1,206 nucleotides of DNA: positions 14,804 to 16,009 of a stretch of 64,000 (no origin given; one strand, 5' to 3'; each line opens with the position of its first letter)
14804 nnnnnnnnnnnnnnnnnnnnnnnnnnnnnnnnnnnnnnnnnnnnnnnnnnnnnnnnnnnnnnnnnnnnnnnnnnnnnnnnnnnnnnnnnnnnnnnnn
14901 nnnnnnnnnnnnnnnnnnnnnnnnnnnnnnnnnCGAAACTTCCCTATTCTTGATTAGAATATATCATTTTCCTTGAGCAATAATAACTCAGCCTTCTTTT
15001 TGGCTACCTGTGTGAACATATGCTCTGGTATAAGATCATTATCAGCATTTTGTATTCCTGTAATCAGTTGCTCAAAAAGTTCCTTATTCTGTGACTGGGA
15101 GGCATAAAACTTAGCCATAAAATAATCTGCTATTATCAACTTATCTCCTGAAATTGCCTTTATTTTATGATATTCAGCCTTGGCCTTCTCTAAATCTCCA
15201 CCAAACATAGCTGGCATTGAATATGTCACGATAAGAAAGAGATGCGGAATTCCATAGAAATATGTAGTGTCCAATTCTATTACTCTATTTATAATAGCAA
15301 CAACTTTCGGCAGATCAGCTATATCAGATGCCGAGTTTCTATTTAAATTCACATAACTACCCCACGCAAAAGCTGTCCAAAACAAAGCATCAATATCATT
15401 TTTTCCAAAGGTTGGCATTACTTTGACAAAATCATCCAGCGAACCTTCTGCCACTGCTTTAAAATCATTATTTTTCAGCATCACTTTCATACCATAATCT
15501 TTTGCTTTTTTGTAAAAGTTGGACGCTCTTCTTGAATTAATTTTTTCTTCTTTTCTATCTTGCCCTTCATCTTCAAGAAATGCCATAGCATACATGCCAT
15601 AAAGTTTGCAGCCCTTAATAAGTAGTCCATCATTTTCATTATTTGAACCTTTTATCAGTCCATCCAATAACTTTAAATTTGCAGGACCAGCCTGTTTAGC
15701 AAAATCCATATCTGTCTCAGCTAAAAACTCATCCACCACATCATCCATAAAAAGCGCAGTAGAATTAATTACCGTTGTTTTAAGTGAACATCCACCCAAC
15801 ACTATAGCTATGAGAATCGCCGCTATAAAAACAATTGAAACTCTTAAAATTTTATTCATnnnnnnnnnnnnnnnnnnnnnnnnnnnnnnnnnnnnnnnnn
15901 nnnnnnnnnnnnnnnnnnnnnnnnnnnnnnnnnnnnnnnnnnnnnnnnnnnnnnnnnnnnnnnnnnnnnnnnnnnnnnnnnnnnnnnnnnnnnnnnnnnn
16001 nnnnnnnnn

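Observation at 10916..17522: Possible complete trans-envelope uptake pathway: OMP, secreted DUF3108-like protein, TatT lipoprotein, TRAP SBP/permease and an Fe-S aldo/keto reductase in one co-directional cluster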

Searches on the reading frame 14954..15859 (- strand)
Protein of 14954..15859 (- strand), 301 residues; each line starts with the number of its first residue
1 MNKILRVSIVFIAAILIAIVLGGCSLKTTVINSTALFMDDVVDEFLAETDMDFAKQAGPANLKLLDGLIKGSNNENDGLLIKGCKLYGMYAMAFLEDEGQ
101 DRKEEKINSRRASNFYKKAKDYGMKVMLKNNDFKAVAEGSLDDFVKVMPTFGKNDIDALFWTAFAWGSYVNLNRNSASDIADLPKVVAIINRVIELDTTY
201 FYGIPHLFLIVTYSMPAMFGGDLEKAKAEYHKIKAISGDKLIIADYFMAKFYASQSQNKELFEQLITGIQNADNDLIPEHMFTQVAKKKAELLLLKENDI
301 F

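Call 3: search_protein_families(library=pfam, proteins=[window:14954-15859:-], max_evalue=0.01)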
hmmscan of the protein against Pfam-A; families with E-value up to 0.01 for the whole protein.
window:14954-15859:- (301 aa): 1 family
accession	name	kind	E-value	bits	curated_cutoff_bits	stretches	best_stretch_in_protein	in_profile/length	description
PF16811.11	TAtT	-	1.4e-62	211.8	26.5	1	48-301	2-263/263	TRAP transporter T-component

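Call 4: search_protein_families(library=ncbifam, proteins=[window:14954-15859:-], max_evalue=0.01)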
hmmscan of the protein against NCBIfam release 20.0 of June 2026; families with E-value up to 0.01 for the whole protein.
window:14954-15859:- (301 aa): 0 families

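Call 22: find_homologous_proteins(query=window:14954-15859:-, max_evalue=0.00001)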
Query window:14954-15859:- (301 aa): 326 proteins with E <= 0.00001 among 1242 candidates; the best 120 are listed.
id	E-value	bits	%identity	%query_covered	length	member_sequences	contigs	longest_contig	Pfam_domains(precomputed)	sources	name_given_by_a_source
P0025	2.4e-193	659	100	100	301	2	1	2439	PF16811.12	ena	-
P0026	3.9e-185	632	95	100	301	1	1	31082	PF16811.12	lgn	-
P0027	2.1e-161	554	83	100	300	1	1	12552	PF16811.12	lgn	-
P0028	7.9e-160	549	81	100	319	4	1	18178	PF16811.12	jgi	jgi:hypothetical protein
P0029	8.1e-155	532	79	100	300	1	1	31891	PF16811.12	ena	-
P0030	1.6e-153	528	80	100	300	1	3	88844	PF16811.12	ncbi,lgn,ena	-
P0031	1.8e-152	524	77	100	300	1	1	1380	PF16811.12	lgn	-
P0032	3.7e-152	523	79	100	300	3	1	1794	PF16811.12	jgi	jgi:hypothetical protein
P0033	1.5e-132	459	69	100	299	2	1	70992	PF16811.12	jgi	jgi:hypothetical protein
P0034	2.3e-122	426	67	94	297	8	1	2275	PF16811.12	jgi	jgi:hypothetical protein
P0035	3.7e-122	425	67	93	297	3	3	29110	PF16811.12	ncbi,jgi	ncbi:MAG: TRAP transporter TatT component family protein [Candidatus Goldiibacteriota bacterium]|jgi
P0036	9.6e-122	424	66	97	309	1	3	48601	PF16811.12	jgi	jgi:hypothetical protein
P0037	2.3e-121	422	63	99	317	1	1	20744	PF16811.12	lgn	-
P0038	9.1e-121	420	63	98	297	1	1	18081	PF16811.12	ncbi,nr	ncbi:MAG: TRAP transporter TatT component family protein [Spirochaetia bacterium]|nr:TRAP transporte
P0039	3.2e-120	419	66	97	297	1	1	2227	PF16811.12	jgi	jgi:hypothetical protein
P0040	1.5e-119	416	62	97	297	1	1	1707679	PF16811.12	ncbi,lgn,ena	-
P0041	4.2e-119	415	60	97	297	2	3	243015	PF16811.12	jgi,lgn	jgi:hypothetical protein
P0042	1.1e-118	414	63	97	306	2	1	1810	PF16811.12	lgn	-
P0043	2.3e-118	413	64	93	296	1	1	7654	PF16811.12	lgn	-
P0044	8.1e-118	411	64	93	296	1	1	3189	PF16811.12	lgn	-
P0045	9.6e-118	411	67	91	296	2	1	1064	PF16811.12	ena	-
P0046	3.2e-116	406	61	100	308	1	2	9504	PF16811.12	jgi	jgi:hypothetical protein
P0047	3.6e-116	405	62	93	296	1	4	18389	PF16811.12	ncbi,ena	-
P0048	3.8e-116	405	61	100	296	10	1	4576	PF16811.12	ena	-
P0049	5.7e-116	405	63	86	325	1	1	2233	PF16811.12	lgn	-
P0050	7.0e-116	404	59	99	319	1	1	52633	PF16811.12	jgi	jgi:type III secretion system FlhB-like substrate exporter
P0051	1.0e-115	404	60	98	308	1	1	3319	PF16811.12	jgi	jgi:hypothetical protein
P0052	1.3e-115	404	62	97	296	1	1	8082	PF16811.12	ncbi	-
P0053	8.5e-115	401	63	95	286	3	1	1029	PF16811.12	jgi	jgi:hypothetical protein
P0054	1.1e-114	400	61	100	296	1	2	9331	PF16811.12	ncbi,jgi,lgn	-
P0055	2.7e-114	399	62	96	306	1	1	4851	PF16811.12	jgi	jgi:hypothetical protein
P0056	3.6e-114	399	63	93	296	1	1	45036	PF16811.12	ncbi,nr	ncbi:MAG: TRAP transporter TatT component family protein [Candidatus Goldbacteria bacterium]|nr:TRAP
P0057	4.1e-114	399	60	100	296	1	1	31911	PF16811.12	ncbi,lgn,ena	-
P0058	8.4e-114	398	60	97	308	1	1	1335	PF16811.12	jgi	-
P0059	9.9e-114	397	61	90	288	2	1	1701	PF16811.12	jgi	jgi:hypothetical protein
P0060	1.1e-113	397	62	95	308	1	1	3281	PF16811.12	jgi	jgi:hypothetical protein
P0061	1.9e-113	396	61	99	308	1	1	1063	PF16811.12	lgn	-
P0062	5.1e-113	395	61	98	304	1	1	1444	PF16811.12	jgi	jgi:hypothetical protein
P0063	6.4e-113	395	62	94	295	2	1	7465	PF16811.12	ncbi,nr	ncbi:MAG: TRAP transporter TatT component family protein [Candidatus Goldbacteria bacterium]|nr:TRAP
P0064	9.4e-112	391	58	100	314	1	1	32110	PF16811.12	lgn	-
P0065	1.7e-111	390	60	97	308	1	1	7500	PF16811.12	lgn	-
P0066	3.2e-111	389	58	99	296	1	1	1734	PF16811.12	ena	-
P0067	7.1e-111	388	59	100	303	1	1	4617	PF16811.12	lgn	-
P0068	1.5e-110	387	59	100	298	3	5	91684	PF16811.12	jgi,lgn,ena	-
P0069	2.4e-110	386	60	96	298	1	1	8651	PF16811.12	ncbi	-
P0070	2.6e-110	386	62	92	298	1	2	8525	PF16811.12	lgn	-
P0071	7.9e-110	385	60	96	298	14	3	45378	PF16811.12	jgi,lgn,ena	jgi:hypothetical protein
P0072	1.0e-109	384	57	98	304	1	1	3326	PF16811.12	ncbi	-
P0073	1.2e-109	384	59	99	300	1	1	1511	PF16811.12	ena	-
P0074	2.9e-109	383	57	100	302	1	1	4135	PF16811.12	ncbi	-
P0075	7.9e-109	381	60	88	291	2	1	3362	PF16811.12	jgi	-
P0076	8.2e-109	381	57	100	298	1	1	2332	PF16811.12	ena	-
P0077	2.7e-108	379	58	100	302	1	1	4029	PF16811.12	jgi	jgi:tetratricopeptide (TPR) repeat protein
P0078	3.3e-108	379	59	95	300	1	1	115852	PF16811.12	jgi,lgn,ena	-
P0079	7.1e-108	378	60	95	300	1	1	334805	PF16811.12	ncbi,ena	-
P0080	1.0e-107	378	60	94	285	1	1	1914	PF16811.12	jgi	-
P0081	2.7e-107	376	57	100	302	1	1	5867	PF16811.12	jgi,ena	-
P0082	3.1e-107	376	64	88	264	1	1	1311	PF16811.12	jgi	jgi:hypothetical protein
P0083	1.0e-106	374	57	100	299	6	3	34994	PF16811.12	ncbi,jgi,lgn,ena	ncbi:MAG: TRAP transporter TatT component family protein [bacterium]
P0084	2.6e-106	373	54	99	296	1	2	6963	PF16811.12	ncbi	ncbi:MAG: TRAP transporter TatT component family protein [Candidatus Goldiibacteriota bacterium]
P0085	4.1e-106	372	57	100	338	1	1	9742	PF16811.12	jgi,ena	-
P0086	6.8e-106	372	60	92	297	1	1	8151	PF16811.12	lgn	-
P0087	6.8e-105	368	58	93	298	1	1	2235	PF16811.12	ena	-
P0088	2.6e-104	366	62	88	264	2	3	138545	PF16811.12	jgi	jgi:hypothetical protein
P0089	1.5e-98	348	57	86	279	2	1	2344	PF16811.12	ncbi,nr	ncbi:MAG TPA: TRAP transporter TatT component family protein, partial [Candidatus Goldiibacteriota b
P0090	9.5e-97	342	53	100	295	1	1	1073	PF16811.12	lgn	-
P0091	6.9e-96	339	67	74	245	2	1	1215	PF16811.12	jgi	-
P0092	2.5e-69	252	61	60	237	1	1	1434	PF02811.27,PF16811.12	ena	-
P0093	1.2e-67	246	44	92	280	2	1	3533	PF16811.12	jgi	jgi:hypothetical protein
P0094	1.3e-62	230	42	98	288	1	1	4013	PF16811.12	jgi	-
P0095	6.7e-60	221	40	100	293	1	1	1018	PF16811.12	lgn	-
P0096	8.3e-58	214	40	95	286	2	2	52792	PF16811.12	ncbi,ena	-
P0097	2.4e-57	212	40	95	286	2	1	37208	PF16811.12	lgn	-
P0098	4.0e-57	212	41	93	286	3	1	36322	PF16811.12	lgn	-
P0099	1.9e-56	209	39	99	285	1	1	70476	PF16811.12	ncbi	-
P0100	1.7e-55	206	56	54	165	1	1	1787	PF16811.12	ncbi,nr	ncbi:MAG TPA: hypothetical protein ENN55_05915, partial [Firmicutes bacterium]|nr:hypothetical prote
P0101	1.7e-55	206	41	88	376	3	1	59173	PF16811.12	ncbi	-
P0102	1.3e-54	203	38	98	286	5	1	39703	PF16811.12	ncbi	-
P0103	2.8e-54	202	38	98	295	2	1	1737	PF16811.12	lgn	-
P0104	1.0e-53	200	38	97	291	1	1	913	PF16811.12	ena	-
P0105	2.1e-53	199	37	95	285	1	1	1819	PF16811.12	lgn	-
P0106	5.6e-53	198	38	99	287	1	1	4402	PF16811.12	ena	-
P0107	8.0e-53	198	38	100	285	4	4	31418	PF16811.12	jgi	jgi:hypothetical protein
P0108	8.2e-53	197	38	98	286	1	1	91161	PF16811.12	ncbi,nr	ncbi:MAG: TRAP transporter TatT component family protein [Bacteroidota bacterium]|nr:TRAP transporte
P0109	1.1e-52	197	39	93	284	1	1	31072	PF16811.12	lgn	-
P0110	1.9e-52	196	38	100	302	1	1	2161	PF16811.12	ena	-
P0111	1.9e-52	196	37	98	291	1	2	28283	PF16811.12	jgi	-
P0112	2.2e-52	196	38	100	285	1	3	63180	PF16811.12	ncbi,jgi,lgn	-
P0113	2.4e-52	196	38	95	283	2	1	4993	PF16811.12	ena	-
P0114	3.5e-52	195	39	94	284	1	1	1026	PF16811.12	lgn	-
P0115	4.0e-52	195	38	98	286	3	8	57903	PF16811.12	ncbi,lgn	-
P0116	7.3e-52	194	39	93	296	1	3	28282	PF16811.12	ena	-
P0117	8.9e-52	194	39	93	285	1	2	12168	PF16811.12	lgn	-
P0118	1.0e-51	194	39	93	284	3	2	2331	PF16811.12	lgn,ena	-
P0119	1.0e-51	194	40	93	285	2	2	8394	PF16811.12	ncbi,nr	ncbi:MAG: hypothetical protein HY276_07370 [Ignavibacteriales bacterium]|nr:hypothetical protein [Ig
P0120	1.8e-51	193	38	94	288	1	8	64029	PF16811.12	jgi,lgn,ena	jgi:hypothetical protein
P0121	1.9e-51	193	36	88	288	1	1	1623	PF16811.12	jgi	jgi:hypothetical protein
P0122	2.1e-51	193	37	95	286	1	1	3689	PF16811.12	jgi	jgi:hypothetical protein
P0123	2.4e-51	193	38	97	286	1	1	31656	PF16811.12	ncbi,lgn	-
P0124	2.4e-51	193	36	95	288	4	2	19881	PF16811.12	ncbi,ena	ncbi:MAG: TRAP transporter TatT component family protein [Bacteroidota bacterium]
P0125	2.6e-51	193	38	100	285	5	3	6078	PF16811.12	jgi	jgi:hypothetical protein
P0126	4.7e-51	192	38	93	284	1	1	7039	PF16811.12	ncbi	-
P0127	5.1e-51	192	36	91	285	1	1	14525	PF16811.12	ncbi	-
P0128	5.4e-51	192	36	96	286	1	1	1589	PF16811.12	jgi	jgi:hypothetical protein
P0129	1.1e-50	190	37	96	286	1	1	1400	PF16811.12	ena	-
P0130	1.2e-50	190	36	97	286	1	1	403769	PF16811.12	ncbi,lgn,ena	-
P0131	1.8e-50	190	35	98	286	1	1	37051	PF16811.12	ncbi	-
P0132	2.2e-50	190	36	97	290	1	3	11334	PF16811.12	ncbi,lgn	-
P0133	2.2e-50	190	35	96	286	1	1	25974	PF16811.12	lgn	-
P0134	2.9e-50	189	36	96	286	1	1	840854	PF16811.12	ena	-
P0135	8.3e-50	188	36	95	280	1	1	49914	PF16811.12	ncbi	-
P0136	8.9e-50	188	35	99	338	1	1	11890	PF16811.12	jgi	-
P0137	9.0e-50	188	38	93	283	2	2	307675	PF16811.12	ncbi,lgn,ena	-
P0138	9.1e-50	187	40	93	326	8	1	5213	PF16811.12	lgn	-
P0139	1.0e-49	187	36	96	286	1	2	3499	PF16811.12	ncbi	-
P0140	1.8e-49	187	36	99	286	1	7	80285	PF16811.12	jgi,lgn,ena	-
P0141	1.8e-49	186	37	95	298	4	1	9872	PF16811.12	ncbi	-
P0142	2.0e-49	186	36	96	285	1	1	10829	PF16811.12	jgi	jgi:tetratricopeptide (TPR) repeat protein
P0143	2.3e-49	186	36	95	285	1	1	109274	PF16811.12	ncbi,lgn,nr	ncbi:MAG TPA: TRAP transporter TatT component family protein [Bacteroidota bacterium]|nr:TRAP transp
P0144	3.2e-49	186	37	97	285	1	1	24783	PF16811.12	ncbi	-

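Call 25: find_related_loci(query=A2, collection=genome_contigs, flank=10000)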
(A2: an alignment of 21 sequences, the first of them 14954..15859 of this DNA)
Query A2 (301 aa) in genome_contigs; peptide patterns used: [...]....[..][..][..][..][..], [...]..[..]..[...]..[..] (x = any residue, [..] = any of these).
564 stretches matched a pattern; 434 encode a relative of the query (tblastn E <= 1e-3); the best 80 are kept; 80 distinct loci.
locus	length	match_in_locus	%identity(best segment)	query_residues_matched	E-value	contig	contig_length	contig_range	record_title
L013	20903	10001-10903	81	1-301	8e-169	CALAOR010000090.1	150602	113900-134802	MAG TPA_asm: uncultured bacterium isolate ERR1035437_bin.115_CONCOCT_v1.1_MAG genome assembly, contig: ERZ1756482.11, wh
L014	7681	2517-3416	80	1-301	6e-162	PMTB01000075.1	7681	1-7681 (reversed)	MAG: candidate division FCPU426 bacterium isolate palsa_1178 73.20110700_P2D.103_contig_116402, whole genome shotgun seq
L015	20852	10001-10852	66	18-301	1e-126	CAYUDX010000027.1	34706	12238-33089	MAG TPA_asm: uncultured Spirochaetia bacterium isolate binchicken_co3_547 genome assembly, contig: NODE_3711_length_3470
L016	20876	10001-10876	62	10-301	8e-127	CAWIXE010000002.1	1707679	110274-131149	MAG: candidate division FCPU426 bacterium isolate MFD05705.bin.1.57 genome assembly, contig: contig_22053, whole genome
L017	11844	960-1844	63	6-301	2e-126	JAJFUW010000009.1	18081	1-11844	MAG: Spirochaetia bacterium isolate bin.56 k141_3552064, whole genome shotgun sequence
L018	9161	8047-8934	61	1-301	7e-122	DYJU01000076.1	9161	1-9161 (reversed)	MAG TPA_asm: Candidatus Methylomirabilis sp. isolate SulCav_AS07-7_2_29_45 SulCav_AS07_7_7329_length_9161_cov_27_870854,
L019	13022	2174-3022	67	19-301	1e-121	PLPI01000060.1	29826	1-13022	MAG: candidate division FCPU426 bacterium isolate bog_1181 73.20120700_S3D.51_contig_5039, whole genome shotgun sequence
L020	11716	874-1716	62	21-301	5e-121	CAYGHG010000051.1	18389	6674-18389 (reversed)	MAG TPA_asm: uncultured Spirochaetia bacterium isolate ERP113451_co2_91 genome assembly, contig: NODE_1962_length_18389_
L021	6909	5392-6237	62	20-301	3e-118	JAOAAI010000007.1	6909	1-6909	MAG: Candidatus Goldiibacteriota bacterium isolate SKW142 k141_766632, whole genome shotgun sequence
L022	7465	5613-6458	62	20-301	2e-117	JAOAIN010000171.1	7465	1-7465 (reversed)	MAG: Candidatus Goldiibacteriota bacterium isolate SKW91 k141_209260, whole genome shotgun sequence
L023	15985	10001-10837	61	23-301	4e-117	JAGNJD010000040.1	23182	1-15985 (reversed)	MAG: Candidatus Goldiibacteriota bacterium isolate Gw_SlDig_bin_230 Gw_SlDig_3574_length_23182_cov_6.192670, whole genom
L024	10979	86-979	57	1-301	2e-115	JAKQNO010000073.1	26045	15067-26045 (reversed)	MAG: bacterium isolate USDV_metabat.159 k141_913878, whole genome shotgun sequence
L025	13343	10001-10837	63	23-301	1e-114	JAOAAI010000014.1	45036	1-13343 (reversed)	MAG: Candidatus Goldiibacteriota bacterium isolate SKW142 k141_346224, whole genome shotgun sequence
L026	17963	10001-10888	60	1-301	4e-117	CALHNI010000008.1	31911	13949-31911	MAG: Candidatus Goldbacteria bacterium isolate N1_Bin_Bin_89_sub_1 genome assembly, contig: c_000001054235, whole genome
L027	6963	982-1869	54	4-301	7e-114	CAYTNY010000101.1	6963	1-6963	MAG TPA_asm: uncultured Spirochaetia bacterium isolate SRP252850_co1_9 genome assembly, contig: NODE_20555_length_6963_c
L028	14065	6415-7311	57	1-301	7e-114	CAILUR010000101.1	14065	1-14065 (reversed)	uncultured bacterium isolate KR_bin-1670 genome assembly, contig: bin-1670:101/268, whole genome shotgun sequence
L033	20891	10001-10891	40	10-301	2e-72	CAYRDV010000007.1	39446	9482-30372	MAG TPA_asm: uncultured Candidatus Sericytochromatia bacterium isolate binchicken_co248_139 genome assembly, contig: NOD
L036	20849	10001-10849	43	12-301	9e-68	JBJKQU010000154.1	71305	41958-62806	MAG: Candidatus Kryptoniota bacterium isolate Bin_42 S1Ck127_3129736_flag_1_multi_10.9979_len_71305, whole genome shotgu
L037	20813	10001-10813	43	23-301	7e-67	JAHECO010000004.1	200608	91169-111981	MAG: Candidatus Kryptoniota bacterium isolate Ww171 NODE_38_length_200608_cov_4.870201, whole genome shotgun sequence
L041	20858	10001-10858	42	10-301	8e-66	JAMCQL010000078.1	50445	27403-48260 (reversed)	MAG: Bacteroidetes bacterium isolate FK_Sedi_A_Bin.46 NODE_1189_length_50445_cov_297.39, whole genome shotgun sequence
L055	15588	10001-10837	40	15-301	5e-64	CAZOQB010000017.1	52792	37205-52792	MAG TPA_asm: uncultured Ignavibacteriaceae bacterium isolate binchicken_co191_10 genome assembly, contig: NODE_597_lengt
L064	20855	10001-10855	38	1-301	8e-60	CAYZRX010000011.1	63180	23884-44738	MAG TPA_asm: uncultured Ignavibacteriaceae bacterium isolate SRP214966_co4_379 genome assembly, contig: NODE_209_length_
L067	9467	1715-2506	38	13-285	1e-59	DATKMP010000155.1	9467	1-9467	MAG TPA_asm: Bacteroidota bacterium isolate SMAG_U14714 k141_4025804, whole genome shotgun sequence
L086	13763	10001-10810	37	24-301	6e-57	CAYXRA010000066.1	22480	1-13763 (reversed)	MAG TPA_asm: uncultured Calditrichaceae bacterium isolate SRP141376_co2_326 genome assembly, contig: NODE_4806_length_22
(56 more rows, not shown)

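Call 34: search_protein_families(library=pfam, proteins=[L036:8939-9910:+, L041:8908-9921:+, L064:8880-9920:+, L033:8697-9908:+, L037:8533-9876:+, L086:9085-9852:+, L055:6583-9720:+, L023:9025-9954:+, L021:3223-3822:+, L067:2-1597:+], max_evalue=0.01)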
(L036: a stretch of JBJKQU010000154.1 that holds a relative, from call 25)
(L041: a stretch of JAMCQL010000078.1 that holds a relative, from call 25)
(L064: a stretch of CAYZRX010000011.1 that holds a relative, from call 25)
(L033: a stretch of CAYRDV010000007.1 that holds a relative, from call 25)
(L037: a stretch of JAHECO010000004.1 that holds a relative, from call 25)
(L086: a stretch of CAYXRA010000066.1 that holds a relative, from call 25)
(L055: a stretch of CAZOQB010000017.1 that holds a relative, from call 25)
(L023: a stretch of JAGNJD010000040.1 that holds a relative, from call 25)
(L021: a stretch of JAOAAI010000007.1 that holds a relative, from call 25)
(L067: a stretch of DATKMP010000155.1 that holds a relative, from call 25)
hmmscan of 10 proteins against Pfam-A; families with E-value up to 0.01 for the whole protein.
L036:8939-9910:+ (323 aa): 1 family
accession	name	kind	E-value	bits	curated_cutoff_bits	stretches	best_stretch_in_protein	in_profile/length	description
PF00365.25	PFK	-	2e-103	346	30.9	1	6-279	1-277/277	Phosphofructokinase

L041:8908-9921:+ (337 aa): 1 family
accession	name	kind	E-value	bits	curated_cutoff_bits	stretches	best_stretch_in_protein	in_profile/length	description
PF00365.25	PFK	-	2.5e-105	352.3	30.9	1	20-293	1-277/277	Phosphofructokinase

L064:8880-9920:+ (346 aa): 3 families
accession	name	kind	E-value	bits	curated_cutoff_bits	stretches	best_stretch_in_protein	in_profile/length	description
PF00291.31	PALP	-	7.9e-87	291.7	35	1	43-331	2-295/295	Pyridoxal-phosphate dependent enzyme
PF00107.32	ADH_zinc_N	-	0.00036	20.9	31.8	1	108-171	3-62/129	Zinc-binding dehydrogenase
PF04127.22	DFP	-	0.0088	16.3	22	0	100-138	24-64/186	DNA/pantothenate metabolism flavoprotein C-terminal domain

L033:8697-9908:+ (403 aa): 1 family
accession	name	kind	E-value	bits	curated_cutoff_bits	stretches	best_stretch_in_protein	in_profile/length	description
PF00202.27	Aminotran_3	-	1e-126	423.4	30.5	1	21-400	3-403/403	Aminotransferase class-III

L037:8533-9876:+ (447 aa): 1 family
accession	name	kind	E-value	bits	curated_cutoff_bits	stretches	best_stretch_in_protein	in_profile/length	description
PF00365.25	PFK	-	4.3e-105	351.5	30.9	1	130-402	1-276/277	Phosphofructokinase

L086:9085-9852:+ (255 aa): 2 families
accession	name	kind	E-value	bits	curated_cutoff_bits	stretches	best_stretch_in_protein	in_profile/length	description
PF01145.31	Band_7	-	5.8e-38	131.1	23.6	1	21-190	2-175/176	SPFH domain / Band 7 family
PF13421.11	Band_7_1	-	0.00019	21.5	24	1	110-175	141-208/211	SPFH domain-Band 7 family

L055:6583-9720:+ (1045 aa): 5 families
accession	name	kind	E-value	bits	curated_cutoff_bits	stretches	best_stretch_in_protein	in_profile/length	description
PF07676.18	PD40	-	8e-22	77.1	20.9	3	440-460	10-30/38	WD40-like Beta Propeller Repeat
PF13485.12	Peptidase_MA_2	-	3.7e-14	53.4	32.4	1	80-267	15-199/201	Peptidase MA superfamily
PF00930.27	DPPIV_N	-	4e-10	39.4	22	0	445-565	190-301/354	Dipeptidyl peptidase IV (DPP IV) N-terminal region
PF25174.1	Beta-prop_THOC3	-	9e-06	25.3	305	1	356-555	8-192/272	THOC3 beta-propeller domain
PF23414.1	Beta-prop_EML_2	-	0.00098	19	90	0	355-459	44-145/266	Echinoderm microtubule-associated protein second beta-propeller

L023:9025-9954:+ (309 aa): 0 families

L021:3223-3822:+ (199 aa): 2 families
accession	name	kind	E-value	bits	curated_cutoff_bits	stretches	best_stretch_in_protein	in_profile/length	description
PF01966.28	HD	-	5.9e-14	52.8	22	1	33-144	1-114/116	HD domain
PF08668.18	HDOD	-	0.00013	21.9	22.9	1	32-82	94-146/196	HDOD domain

L067:2-1597:+ (531 aa): 8 families
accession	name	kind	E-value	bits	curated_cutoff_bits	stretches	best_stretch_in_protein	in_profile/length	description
PF00515.34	TPR_1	-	5.6e-14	51.7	27.8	1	415-446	3-34/34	Tetratricopeptide repeat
PF13431.12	TPR_17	-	2e-11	43.6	24.4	0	369-399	3-33/34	Tetratricopeptide repeat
PF13414.12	TPR_11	-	4.8e-11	42.6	26.8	1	420-456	1-37/42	TPR repeat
PF07719.23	TPR_2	-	1.4e-10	40.9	27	1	414-446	2-34/34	Tetratricopeptide repeat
PF13371.12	TPR_9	-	1.8e-10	41.1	35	2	369-408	19-58/73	Tetratricopeptide repeat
PF13432.12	TPR_16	-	4.9e-07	30.5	32.7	1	419-478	3-62/65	Tetratricopeptide repeat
PF13181.12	TPR_8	-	0.0002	21.7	25.7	0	414-446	2-34/34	Tetratricopeptide repeat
PF13424.12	TPR_12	-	0.0049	17.5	30.1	0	363-399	28-65/77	Tetratricopeptide repeat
